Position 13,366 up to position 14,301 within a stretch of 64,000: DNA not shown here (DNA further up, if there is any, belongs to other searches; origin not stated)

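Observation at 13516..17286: Stand-alone FkbH-like / ACP / MaoC dehydratase / SDR / GNAT operon next to FdtA-FdtB: a predicted ACP-dependent route to an unusual N-acyl 3-amino-3,6-dideoxyhexose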

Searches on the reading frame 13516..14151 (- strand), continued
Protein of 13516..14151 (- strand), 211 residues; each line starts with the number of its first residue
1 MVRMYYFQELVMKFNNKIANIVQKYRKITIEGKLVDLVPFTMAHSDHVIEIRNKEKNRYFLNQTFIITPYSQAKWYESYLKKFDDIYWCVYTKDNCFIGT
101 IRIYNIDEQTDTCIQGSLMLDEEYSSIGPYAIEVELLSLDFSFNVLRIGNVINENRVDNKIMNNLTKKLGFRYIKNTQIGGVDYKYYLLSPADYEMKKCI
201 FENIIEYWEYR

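Call 70: find_homologous_proteins(query=A1, max_evalue=0.00001)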
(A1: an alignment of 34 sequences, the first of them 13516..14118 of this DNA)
Query A1 (34 sequences) (200 aa, profile of the alignment): 108 proteins with E <= 0.00001 among 1442 candidates.
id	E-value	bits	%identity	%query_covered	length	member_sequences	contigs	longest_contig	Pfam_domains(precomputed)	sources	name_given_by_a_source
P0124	4.6e-101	354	68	99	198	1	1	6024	PF13302.14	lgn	-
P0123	6.5e-101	354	68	99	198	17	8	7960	PF13302.14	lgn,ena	-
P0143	2.6e-98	345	56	98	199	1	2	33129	PF13302.14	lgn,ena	-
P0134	4.9e-98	344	60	99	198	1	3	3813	PF13302.14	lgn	-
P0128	7.1e-98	344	65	100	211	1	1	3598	PF13302.14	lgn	-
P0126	1.1e-97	343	68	97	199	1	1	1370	PF13302.14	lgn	-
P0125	1.2e-97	343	65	98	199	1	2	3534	PF13302.14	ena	-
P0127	1.3e-97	343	68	97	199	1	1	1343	PF13302.14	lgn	-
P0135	2.4e-97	342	59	98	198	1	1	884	PF13302.14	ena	-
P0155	6.4e-97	341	57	95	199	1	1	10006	PF13302.14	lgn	-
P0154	8.4e-97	340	55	98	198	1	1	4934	PF13302.14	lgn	-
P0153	1.4e-96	340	55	98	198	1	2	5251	PF13302.14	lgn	-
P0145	1.8e-96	339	54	96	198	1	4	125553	PF13302.14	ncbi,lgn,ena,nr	ncbi:MAG: GNAT family N-acetyltransferase [Lachnospiraceae bacterium]|nr:GNAT family N-acetyltransfe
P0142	2.0e-96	339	54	96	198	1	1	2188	PF13302.14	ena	-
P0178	7.8e-96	337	55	98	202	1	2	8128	PF13302.14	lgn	-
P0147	9.6e-96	337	56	98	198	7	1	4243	PF13302.14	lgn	-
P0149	1.2e-95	337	55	98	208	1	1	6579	PF13302.14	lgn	-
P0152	1.4e-95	336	54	96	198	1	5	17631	PF13302.14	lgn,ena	-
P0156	2.3e-95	336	56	99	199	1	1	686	PF13302.14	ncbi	-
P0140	2.7e-95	335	57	96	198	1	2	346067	PF13302.14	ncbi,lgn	-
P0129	2.9e-95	335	64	99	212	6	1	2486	PF13302.14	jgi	-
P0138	3.5e-95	335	57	98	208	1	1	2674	PF13302.14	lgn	-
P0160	3.5e-95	335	58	97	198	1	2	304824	PF13302.14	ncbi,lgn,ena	-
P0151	4.2e-95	335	56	98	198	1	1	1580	PF13302.14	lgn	-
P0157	1.6e-94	333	56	97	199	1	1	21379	PF13302.14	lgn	-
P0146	3.9e-94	332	57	95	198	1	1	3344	PF13302.14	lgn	-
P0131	5.0e-94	331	64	98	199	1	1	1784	PF13302.14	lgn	-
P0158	5.1e-94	331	55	98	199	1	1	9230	PF13302.14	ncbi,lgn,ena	-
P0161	1.1e-93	330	55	97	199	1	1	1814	PF13302.14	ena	-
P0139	1.1e-93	330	56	98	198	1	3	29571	PF13302.14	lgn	-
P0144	2.4e-93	329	55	98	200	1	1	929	PF13302.14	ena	-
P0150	2.9e-93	329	55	98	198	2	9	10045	PF13302.14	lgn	-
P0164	6.9e-93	328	53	96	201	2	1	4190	PF13302.14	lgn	-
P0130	8.2e-93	327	64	99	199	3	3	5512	PF13302.14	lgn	-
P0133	8.5e-93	327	61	99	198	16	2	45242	PF13302.14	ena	-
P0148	1.1e-92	327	56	98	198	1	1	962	PF13302.14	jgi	jgi:RimJ/RimL family protein N-acetyltransferase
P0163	1.5e-92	326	53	98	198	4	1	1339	PF13302.14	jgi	jgi:RimJ/RimL family protein N-acetyltransferase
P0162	2.7e-92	326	53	99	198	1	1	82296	PF13302.14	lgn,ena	-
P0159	4.2e-92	325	55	96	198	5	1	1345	PF13302.14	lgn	-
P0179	4.7e-92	325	52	98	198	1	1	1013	PF13302.14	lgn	-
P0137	9.8e-92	324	59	99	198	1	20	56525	PF13302.14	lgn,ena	-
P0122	9.8e-92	324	73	100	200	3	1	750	PF13302.14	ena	-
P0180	6.5e-91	321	51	99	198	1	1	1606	PF13302.14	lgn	-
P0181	2.9e-89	316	53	98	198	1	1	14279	PF13302.14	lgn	-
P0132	6.5e-89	315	65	97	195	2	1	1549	PF13302.14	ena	-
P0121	8.4e-89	314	99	100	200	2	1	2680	PF13302.14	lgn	-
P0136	8.6e-89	314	61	94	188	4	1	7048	PF13302.14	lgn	-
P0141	1.3e-87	310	55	100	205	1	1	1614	PF13302.14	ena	-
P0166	1.1e-86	307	50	97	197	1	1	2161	PF13302.14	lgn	-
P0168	1.6e-86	307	55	97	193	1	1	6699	PF13302.14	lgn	-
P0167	2.4e-86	306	53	97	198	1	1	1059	PF13302.14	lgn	-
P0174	1.5e-85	304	51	92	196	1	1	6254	PF13302.14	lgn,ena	-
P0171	1.1e-84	301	53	97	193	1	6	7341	PF13302.14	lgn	-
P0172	1.1e-83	298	54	97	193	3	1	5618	PF13302.14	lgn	-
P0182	1.2e-83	297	49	98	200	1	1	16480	PF13302.14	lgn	-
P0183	4.9e-83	295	52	97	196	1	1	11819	PF13302.14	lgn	-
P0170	7.1e-83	295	51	96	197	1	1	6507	PF13302.14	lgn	-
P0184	1.2e-81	291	46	99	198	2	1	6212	PF13420.14,PF13302.14,PF00583.32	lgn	-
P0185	9.0e-81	288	47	98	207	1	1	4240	PF13302.14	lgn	-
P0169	4.7e-80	286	58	79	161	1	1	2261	PF13302.14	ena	-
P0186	1.0e-79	285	46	98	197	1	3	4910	PF13302.14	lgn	-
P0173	1.7e-79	284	52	98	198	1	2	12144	PF13302.14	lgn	-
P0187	7.1e-79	282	50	97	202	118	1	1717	PF13302.14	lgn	-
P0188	1.6e-78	281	47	96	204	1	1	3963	PF13302.14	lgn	-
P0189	2.2e-78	280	51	93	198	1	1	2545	PF13302.14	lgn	-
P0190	5.3e-78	279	47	97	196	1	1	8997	PF13302.14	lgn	-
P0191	9.0e-77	275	45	95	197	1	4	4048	PF13302.14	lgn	-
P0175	1.2e-72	262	40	93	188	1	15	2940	PF13302.14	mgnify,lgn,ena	mgnify:CR=1 FL=1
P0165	5.9e-72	259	66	73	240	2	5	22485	PF13586.13,PF13302.14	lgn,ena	-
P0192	8.2e-72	259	45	95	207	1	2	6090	PF13302.14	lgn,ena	-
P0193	8.8e-72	259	45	96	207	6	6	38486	PF13302.14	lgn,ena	-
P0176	2.2e-71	257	39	93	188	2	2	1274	PF13302.14,PF00583.32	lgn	-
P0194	1.0e-70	255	45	95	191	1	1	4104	PF13302.14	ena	-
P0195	5.1e-70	253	40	96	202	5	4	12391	PF13302.14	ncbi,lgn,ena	-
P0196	1.3e-69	252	40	93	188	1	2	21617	PF13420.14,PF13302.14,PF00583.32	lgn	-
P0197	2.7e-69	251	40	96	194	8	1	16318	PF13302.14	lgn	-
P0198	3.3e-69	250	45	96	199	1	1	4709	PF13302.14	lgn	-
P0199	1.7e-68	248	40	98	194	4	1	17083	PF13302.14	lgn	-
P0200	1.8e-68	248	42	97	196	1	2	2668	PF13302.14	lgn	-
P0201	6.8e-67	243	40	93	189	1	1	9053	PF13302.14,PF00583.32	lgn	-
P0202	7.3e-67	243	43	96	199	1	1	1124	PF13302.14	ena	-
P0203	9.0e-66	239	43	95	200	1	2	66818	PF13302.14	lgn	-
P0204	1.7e-65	238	43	95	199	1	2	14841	PF13302.14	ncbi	-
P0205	2.6e-65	238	39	93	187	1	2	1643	PF13302.14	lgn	-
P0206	2.7e-65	238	44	98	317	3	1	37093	PF13669.13,PF13302.14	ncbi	-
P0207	7.0e-65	236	43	95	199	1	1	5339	PF13302.14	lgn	-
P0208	7.6e-65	236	45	93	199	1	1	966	PF13302.14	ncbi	-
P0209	1.2e-64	235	38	93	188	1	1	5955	PF13302.14,PF00583.32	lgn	-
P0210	1.5e-64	235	42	96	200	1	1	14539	PF13302.14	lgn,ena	-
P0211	1.7e-64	235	45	93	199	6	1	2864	PF13302.14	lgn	-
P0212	5.6e-64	233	39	93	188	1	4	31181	PF13302.14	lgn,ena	-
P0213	7.9e-64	233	43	95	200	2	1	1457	PF13302.14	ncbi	-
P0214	1.4e-63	232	42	93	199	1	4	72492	PF13302.14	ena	-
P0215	1.5e-63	232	44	95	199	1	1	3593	PF13302.14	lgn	-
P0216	1.8e-63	232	39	93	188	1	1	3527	PF13302.14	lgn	-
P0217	2.9e-61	224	38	90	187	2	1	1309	PF13302.14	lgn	-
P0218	3.1e-61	224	40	93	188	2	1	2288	PF13302.14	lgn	-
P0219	3.3e-61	224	45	93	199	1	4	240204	PF13302.14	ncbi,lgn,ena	-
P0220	6.4e-61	223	39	93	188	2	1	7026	PF13302.14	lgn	-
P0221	1.3e-60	222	40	93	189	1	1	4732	PF13302.14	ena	-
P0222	3.5e-59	218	38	91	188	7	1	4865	PF13302.14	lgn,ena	-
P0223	1.0e-56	210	39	93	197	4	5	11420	PF13302.14,PF00583.32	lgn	-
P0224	2.4e-55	205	40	96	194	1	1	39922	PF13302.14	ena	-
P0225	6.2e-52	194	36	95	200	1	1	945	PF13302.14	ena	-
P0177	5.8e-49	184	55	60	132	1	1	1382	PF13302.14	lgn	-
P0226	6.4e-18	83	31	68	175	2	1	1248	PF13420.14,PF13302.14,PF00583.32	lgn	-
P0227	3.6e-11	61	30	68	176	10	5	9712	PF13302.14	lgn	-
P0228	8.4e-6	43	24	49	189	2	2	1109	PF13302.14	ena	-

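Call 71: list_cluster_members(proteins=[P0195, P0204, P0206, P0208, P0213, P0219, P0140, P0156, P0158, P0160])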
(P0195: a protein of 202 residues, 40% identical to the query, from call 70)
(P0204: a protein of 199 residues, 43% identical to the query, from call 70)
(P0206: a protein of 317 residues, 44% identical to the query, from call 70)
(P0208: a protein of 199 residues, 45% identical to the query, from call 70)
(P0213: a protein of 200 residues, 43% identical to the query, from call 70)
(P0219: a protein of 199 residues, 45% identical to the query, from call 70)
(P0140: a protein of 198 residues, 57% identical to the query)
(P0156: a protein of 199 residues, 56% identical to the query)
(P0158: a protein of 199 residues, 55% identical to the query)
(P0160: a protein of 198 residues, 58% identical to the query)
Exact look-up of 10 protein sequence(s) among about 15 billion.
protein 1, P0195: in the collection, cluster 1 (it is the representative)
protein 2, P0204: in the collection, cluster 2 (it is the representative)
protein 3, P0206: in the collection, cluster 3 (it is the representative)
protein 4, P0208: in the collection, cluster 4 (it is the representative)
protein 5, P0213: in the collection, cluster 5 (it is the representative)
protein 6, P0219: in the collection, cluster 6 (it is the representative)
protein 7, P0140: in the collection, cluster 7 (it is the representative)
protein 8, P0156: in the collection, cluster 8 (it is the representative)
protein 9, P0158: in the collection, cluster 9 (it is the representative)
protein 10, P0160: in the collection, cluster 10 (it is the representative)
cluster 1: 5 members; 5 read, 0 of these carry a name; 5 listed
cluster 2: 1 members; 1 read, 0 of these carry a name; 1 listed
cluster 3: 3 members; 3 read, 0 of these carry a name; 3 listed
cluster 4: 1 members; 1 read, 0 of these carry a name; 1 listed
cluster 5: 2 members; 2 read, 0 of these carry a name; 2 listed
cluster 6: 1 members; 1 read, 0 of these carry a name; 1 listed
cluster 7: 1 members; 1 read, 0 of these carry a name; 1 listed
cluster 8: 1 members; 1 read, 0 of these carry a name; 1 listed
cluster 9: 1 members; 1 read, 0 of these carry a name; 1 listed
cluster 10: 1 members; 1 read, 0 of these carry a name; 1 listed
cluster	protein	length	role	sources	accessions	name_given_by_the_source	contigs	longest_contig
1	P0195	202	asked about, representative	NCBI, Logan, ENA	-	-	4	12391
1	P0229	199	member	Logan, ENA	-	-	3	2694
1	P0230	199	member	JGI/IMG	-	-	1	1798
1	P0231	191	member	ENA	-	-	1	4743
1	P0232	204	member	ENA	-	-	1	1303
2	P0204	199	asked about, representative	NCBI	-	-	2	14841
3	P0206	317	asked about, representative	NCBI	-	-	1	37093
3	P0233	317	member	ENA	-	-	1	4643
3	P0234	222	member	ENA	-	-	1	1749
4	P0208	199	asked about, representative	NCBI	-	-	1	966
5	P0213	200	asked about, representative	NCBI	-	-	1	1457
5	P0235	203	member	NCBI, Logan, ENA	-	-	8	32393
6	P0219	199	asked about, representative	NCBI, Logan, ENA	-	-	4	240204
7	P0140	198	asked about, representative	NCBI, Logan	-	-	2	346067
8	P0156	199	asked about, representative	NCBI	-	-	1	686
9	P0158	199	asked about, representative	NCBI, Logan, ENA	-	-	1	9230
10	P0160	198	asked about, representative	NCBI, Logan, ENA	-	-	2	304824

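Call 72: find_encoding_contigs(protein=P0212, flank=9000, max_places=1)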
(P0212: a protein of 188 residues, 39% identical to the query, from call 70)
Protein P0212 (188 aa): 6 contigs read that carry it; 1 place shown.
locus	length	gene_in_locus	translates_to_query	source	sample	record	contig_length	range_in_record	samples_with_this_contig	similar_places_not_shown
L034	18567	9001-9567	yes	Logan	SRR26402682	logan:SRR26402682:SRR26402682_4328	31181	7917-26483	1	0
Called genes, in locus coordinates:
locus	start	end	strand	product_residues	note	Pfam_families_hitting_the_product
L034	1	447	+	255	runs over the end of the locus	PF02348:CTP_transf_3, PF12804:NTP_transf_3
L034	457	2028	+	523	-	PF00682:HMGL-like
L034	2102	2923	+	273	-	PF00132:Hexapep, PF14602:Hexapep_2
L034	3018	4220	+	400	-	PF22674:C2185-like_N, PF01973:MptE-like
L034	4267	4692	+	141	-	PF05523:FdtA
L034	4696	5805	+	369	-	PF01041:DegT_DnrJ_EryC1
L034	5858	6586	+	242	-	PF13489:Methyltransf_23, PF08241:Methyltransf_11 (weak), PF08242:Methyltransf_12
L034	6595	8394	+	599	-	PF21211:FkbH_N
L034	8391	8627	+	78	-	-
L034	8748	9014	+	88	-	PF13669:Glyoxalase_4 (weak)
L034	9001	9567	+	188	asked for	PF13302:Acetyltransf_3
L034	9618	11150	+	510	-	PF03102:NeuB, PF07385:Lyx_isomer (faint), PF07883:Cupin_2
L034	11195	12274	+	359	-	PF04055:Radical_SAM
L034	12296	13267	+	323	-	PF01370:Epimerase, PF04321:RmlD_sub_bind (weak), PF05368:NmrA (weak), PF13460:NAD_binding_10 (weak), PF16363:GDP_Man_Dehyd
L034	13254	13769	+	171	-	PF00293:NUDIX (weak)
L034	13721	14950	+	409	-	PF13489:Methyltransf_23, PF07021:MetW, PF13847:Methyltransf_31 (weak), PF08241:Methyltransf_11 (weak), PF08484:Methyltransf_14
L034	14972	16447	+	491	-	PF04055:Radical_SAM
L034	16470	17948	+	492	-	PF04055:Radical_SAM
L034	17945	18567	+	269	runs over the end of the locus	PF20434:BD-FAE, PF07859:Abhydrolase_3, PF00326:Peptidase_S9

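Call 73: find_encoding_contigs(protein=P0224, flank=9000, max_places=1)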
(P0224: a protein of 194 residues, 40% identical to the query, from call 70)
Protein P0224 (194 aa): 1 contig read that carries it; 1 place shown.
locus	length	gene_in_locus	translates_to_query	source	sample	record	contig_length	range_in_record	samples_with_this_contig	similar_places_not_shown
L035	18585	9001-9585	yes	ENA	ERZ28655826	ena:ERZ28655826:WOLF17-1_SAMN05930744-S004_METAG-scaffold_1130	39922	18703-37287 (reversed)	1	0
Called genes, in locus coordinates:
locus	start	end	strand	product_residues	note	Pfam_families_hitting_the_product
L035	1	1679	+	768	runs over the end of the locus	PF01138:RNase_PH, PF03725:RNase_PH_C, PF03726:PNPase, PF01138:RNase_PH, PF00013:KH_1, PF00575:S1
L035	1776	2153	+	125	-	-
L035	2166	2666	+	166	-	PF01243:PNPOx_N, PF12900:Pyridox_ox_2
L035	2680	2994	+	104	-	PF19807:DUF6290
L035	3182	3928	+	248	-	PF00485:PRK, PF13238:AAA_18 (faint)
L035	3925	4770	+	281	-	PF01040:UbiA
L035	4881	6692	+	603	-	PF21211:FkbH_N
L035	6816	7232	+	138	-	PF01575:MaoC_dehydratas, PF13452:FAS1_DH_region (weak)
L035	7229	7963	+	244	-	PF00106:adh_short, PF13561:adh_short_C2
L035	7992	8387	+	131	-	PF13669:Glyoxalase_4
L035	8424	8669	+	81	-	PF00550:PP-binding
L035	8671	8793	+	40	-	-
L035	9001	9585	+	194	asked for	PF13302:Acetyltransf_3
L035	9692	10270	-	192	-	PF02342:TerD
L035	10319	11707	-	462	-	PF02342:TerD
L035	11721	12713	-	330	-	PF00535:Glycos_transf_2, PF10111:Glyco_tranf_2_2, PF13641:Glyco_tranf_2_3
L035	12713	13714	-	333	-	PF00535:Glycos_transf_2, PF10111:Glyco_tranf_2_2, PF13641:Glyco_tranf_2_3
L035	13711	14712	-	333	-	PF00535:Glycos_transf_2, PF10111:Glyco_tranf_2_2, PF13641:Glyco_tranf_2_3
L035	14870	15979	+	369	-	PF01541:GIY-YIG, PF07460:NUMOD3 (weak), PF08667:BetR (faint)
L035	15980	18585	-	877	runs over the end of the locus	PF00690:Cation_ATPase_N, PF00122:E1-E2_ATPase, PF00702:Hydrolase, PF13246:Cation_ATPase, PF08282:Hydrolase_3 (faint), PF00689:Cation_ATPase_C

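Call 74: find_encoding_contigs(protein=P0206, flank=9000, max_places=1)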
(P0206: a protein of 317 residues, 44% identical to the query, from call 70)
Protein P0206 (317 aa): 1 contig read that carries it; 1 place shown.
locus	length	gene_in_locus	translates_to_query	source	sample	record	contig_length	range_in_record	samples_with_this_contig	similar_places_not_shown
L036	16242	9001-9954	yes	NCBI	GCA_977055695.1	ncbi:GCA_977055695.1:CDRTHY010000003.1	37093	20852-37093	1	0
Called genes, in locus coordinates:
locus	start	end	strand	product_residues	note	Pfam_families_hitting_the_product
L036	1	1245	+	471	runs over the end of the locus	PF00501:AMP-binding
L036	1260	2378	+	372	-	PF04443:LuxE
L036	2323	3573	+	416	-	PF05893:LuxC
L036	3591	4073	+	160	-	-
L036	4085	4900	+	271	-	PF00535:Glycos_transf_2, PF10111:Glyco_tranf_2_2, PF13641:Glyco_tranf_2_3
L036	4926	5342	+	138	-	PF05523:FdtA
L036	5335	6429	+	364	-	PF00155:Aminotran_1_2, PF01041:DegT_DnrJ_EryC1, PF00266:Aminotran_5 (weak)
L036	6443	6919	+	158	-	-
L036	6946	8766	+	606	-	PF21211:FkbH_N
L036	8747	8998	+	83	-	PF00550:PP-binding (weak)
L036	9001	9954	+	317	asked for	PF13669:Glyoxalase_4, PF13302:Acetyltransf_3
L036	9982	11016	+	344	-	PF04230:PS_pyruv_trans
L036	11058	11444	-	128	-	-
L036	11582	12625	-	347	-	PF00535:Glycos_transf_2, PF10111:Glyco_tranf_2_2, PF13641:Glyco_tranf_2_3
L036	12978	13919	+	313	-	-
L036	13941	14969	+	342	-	PF01522:Polysacc_deac_1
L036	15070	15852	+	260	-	PF00459:Inositol_P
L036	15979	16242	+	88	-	?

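Call 83: search_protein_representatives(alignment_id=A1)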
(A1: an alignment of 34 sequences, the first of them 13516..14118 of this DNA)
Query: 34 sequences, 198 profile positions. Proteins with E-value up to 0.001 (for the whole library): 2845; up to 1e-10: 475; up to 1e-30: 52. The best 150 are listed.
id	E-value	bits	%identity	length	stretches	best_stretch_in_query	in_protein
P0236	6.4e-71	254.2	-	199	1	4-198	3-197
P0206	8.7e-66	237.5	-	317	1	3-198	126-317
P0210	4.7e-65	235.1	-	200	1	7-198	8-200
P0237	2.6e-58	213.1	-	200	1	10-198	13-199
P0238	8.6e-56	204.9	-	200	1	1-197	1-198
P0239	1.6e-55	203.9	-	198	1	6-187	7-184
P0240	2.1e-55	203.6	-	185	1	3-185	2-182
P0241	8.0e-51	188.6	-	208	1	6-198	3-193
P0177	1.8e-49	184.2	-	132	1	79-198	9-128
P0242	8.6e-49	182.0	-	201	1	4-198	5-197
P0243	8.3e-48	178.8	-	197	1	5-198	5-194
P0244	3.5e-45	170.2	-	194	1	4-198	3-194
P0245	4.9e-44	166.5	-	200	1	4-198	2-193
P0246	6.8e-44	166.0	-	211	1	7-197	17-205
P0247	3.4e-42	160.5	-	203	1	3-198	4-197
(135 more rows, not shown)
